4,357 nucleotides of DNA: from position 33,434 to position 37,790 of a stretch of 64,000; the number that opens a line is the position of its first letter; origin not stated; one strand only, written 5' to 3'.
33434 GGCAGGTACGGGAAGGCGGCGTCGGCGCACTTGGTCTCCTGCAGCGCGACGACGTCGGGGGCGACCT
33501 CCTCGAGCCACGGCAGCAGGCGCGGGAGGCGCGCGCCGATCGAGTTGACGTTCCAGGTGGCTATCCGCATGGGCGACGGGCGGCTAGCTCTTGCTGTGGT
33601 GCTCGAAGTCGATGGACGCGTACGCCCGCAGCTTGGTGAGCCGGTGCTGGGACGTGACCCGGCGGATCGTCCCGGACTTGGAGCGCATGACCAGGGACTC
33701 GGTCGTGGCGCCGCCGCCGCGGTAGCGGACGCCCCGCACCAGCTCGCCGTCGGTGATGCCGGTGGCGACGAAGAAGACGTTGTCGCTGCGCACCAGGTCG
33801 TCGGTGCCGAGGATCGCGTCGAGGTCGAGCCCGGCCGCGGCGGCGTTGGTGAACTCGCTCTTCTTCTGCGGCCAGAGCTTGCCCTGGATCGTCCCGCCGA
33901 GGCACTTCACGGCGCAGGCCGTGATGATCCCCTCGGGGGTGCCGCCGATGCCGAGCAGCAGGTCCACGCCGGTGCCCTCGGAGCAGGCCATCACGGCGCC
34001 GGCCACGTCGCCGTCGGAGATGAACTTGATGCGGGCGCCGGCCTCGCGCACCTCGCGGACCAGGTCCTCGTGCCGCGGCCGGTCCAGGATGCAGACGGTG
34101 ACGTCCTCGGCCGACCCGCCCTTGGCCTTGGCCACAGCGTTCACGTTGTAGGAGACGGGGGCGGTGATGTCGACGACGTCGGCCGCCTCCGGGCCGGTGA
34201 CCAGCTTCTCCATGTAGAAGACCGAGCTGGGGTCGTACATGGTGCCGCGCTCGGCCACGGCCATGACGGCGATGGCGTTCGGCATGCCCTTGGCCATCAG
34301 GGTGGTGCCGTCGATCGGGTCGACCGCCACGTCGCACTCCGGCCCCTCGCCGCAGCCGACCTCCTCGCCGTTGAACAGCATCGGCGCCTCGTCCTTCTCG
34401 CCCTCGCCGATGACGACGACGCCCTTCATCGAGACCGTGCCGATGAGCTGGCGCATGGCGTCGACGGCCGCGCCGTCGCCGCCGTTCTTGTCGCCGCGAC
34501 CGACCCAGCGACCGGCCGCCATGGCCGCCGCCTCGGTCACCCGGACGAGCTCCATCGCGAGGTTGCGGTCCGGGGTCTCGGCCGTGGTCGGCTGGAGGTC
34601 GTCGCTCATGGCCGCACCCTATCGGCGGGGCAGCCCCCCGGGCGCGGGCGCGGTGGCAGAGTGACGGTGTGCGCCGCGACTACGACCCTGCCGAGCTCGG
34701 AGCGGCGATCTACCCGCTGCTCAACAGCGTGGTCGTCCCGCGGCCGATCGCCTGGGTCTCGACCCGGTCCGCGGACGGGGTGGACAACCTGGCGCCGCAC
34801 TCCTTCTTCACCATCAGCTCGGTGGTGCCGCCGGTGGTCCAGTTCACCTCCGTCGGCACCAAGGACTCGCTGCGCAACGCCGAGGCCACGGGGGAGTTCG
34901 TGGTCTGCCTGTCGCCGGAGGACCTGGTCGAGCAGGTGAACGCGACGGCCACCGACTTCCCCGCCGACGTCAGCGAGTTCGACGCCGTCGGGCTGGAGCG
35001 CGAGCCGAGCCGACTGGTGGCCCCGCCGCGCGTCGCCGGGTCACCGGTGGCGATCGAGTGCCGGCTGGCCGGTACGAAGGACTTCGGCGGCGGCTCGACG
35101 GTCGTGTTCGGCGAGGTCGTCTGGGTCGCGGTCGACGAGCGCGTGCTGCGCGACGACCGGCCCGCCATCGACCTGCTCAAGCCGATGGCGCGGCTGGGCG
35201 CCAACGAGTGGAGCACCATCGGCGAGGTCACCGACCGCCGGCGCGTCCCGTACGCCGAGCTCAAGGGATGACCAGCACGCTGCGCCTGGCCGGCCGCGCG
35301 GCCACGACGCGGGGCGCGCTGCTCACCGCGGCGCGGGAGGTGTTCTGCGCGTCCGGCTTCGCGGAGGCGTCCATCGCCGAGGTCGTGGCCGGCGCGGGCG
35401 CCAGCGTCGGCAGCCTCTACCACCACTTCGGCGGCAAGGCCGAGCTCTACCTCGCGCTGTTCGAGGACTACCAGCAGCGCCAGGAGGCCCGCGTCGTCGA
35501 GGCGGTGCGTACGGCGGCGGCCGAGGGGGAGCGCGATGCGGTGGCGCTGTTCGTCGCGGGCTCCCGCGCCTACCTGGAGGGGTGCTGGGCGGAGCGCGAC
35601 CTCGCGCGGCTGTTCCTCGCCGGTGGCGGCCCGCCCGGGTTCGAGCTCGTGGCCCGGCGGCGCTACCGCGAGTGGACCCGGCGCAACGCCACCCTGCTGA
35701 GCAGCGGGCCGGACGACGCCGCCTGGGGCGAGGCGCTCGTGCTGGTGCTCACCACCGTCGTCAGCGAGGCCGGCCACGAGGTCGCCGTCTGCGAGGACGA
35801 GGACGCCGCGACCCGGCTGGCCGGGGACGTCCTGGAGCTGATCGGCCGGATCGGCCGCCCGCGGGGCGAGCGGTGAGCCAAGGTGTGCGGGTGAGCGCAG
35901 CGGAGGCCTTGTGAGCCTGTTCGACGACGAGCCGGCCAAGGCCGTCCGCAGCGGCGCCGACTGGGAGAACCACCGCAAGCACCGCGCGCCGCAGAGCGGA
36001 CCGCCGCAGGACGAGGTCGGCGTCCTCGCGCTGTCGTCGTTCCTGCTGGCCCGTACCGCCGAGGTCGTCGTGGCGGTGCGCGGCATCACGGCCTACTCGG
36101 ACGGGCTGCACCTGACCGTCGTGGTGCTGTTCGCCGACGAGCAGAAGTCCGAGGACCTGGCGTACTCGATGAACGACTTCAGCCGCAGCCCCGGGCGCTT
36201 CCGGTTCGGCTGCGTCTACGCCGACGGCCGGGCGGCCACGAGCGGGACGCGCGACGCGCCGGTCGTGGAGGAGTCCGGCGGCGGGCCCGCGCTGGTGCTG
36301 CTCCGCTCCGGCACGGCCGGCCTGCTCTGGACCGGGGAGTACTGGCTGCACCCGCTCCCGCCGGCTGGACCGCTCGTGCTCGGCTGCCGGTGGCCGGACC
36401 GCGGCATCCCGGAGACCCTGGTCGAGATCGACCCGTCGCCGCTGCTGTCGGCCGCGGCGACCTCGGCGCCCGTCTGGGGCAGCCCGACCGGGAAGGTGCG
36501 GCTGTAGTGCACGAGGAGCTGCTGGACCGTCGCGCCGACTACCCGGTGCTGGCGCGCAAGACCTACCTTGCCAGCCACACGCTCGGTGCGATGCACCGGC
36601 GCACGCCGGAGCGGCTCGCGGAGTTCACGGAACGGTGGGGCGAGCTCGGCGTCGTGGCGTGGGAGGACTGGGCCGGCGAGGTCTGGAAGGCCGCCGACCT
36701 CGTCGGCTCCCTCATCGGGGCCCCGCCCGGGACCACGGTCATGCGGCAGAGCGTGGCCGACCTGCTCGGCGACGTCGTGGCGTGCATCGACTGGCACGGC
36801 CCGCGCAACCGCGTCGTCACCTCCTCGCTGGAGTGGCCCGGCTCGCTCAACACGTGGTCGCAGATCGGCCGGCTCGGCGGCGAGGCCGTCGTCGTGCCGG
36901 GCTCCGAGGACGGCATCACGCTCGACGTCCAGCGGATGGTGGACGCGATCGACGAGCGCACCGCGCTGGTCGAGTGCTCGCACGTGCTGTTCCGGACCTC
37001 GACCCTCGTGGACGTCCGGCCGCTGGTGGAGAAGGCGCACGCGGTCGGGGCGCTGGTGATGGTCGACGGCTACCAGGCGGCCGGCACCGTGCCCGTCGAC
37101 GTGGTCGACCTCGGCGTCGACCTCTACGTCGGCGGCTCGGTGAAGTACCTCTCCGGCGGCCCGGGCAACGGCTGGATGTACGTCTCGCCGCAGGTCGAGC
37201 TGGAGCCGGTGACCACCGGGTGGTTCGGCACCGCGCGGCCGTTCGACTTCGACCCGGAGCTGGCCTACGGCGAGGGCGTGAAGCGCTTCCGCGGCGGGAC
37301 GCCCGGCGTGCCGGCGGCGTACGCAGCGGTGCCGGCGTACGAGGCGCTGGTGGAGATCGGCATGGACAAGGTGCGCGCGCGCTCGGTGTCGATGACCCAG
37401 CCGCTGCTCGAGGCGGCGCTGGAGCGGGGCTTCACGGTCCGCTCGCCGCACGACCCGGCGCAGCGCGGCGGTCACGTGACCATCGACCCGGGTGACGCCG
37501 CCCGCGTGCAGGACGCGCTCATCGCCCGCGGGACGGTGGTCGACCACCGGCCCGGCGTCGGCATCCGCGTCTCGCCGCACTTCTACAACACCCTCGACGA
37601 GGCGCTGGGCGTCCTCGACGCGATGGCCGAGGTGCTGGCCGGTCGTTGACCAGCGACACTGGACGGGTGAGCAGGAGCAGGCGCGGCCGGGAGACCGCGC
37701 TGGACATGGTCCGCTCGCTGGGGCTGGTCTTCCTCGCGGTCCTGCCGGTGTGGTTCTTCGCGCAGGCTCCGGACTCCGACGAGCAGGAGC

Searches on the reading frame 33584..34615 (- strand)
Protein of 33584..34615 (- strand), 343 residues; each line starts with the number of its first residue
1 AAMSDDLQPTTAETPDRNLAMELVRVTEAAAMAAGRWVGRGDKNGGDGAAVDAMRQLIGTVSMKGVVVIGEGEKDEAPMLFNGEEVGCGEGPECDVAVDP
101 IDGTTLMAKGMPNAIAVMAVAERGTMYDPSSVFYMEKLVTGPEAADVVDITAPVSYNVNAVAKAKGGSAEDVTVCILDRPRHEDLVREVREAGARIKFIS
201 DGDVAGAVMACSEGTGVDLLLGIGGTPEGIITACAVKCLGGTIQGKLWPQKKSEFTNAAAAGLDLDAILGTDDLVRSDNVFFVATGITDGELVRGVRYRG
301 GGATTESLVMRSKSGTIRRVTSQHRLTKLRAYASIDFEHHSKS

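Call 84: search_protein_families(library=pfam, proteins=[window:33584-34615:-], max_evalue=0.00001)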
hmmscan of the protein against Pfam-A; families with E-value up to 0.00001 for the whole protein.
window:33584-34615:- (343 aa): 1 family
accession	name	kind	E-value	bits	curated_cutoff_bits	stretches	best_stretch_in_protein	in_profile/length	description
PF03320.18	FBPase_glpX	-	2.4e-144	480.3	27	1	17-324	1-307/307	Bacterial fructose-1,6-bisphosphatase, glpX-encoded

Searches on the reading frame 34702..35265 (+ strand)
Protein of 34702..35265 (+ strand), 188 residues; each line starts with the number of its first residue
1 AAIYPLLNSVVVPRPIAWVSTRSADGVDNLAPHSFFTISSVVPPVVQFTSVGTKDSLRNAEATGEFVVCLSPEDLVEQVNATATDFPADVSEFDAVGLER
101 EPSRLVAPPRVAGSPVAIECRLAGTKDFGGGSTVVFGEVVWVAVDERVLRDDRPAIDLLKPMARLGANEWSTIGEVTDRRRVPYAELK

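Call 84: search_protein_families(library=pfam, proteins=[window:34702-35265:+], max_evalue=0.00001)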
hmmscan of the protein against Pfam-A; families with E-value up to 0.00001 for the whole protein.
window:34702-35265:+ (188 aa): 1 family
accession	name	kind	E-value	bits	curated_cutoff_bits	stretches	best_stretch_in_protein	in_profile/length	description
PF01613.24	Flavin_Reduct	-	1.3e-23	84.3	27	1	12-149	4-138/153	Flavin reductase like domain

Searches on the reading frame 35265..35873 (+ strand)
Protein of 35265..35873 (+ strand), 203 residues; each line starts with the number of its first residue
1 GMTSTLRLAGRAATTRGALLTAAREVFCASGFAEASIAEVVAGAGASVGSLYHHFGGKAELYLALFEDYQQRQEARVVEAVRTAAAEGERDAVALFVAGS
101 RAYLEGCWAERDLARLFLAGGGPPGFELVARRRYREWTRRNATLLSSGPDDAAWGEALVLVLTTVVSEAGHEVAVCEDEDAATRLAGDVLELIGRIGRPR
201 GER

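Call 84: search_protein_families(library=pfam, proteins=[window:35265-35873:+], max_evalue=0.00001)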
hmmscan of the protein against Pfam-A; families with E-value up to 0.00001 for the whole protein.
window:35265-35873:+ (203 aa): 1 family
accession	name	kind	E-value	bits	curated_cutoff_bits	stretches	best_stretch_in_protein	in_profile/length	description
PF00440.29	TetR_N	-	3.8e-13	49.4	24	1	19-65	1-47/47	Bacterial regulatory proteins, tetR family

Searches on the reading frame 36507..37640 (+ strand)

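Call 84: search_protein_families(library=pfam, proteins=[window:36507-37640:+], max_evalue=0.00001)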
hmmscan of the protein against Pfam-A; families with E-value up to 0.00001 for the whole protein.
window:36507-37640:+ (378 aa): 2 families
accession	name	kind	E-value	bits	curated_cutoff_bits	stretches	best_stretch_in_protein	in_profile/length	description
PF00266.25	Aminotran_5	-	1e-28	100.8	21.5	1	59-339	45-329/371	Aminotransferase class-V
PF22580.2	KYNU_C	-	4.5e-13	49.5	27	1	289-367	1-84/90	Kynureninase C-terminal domain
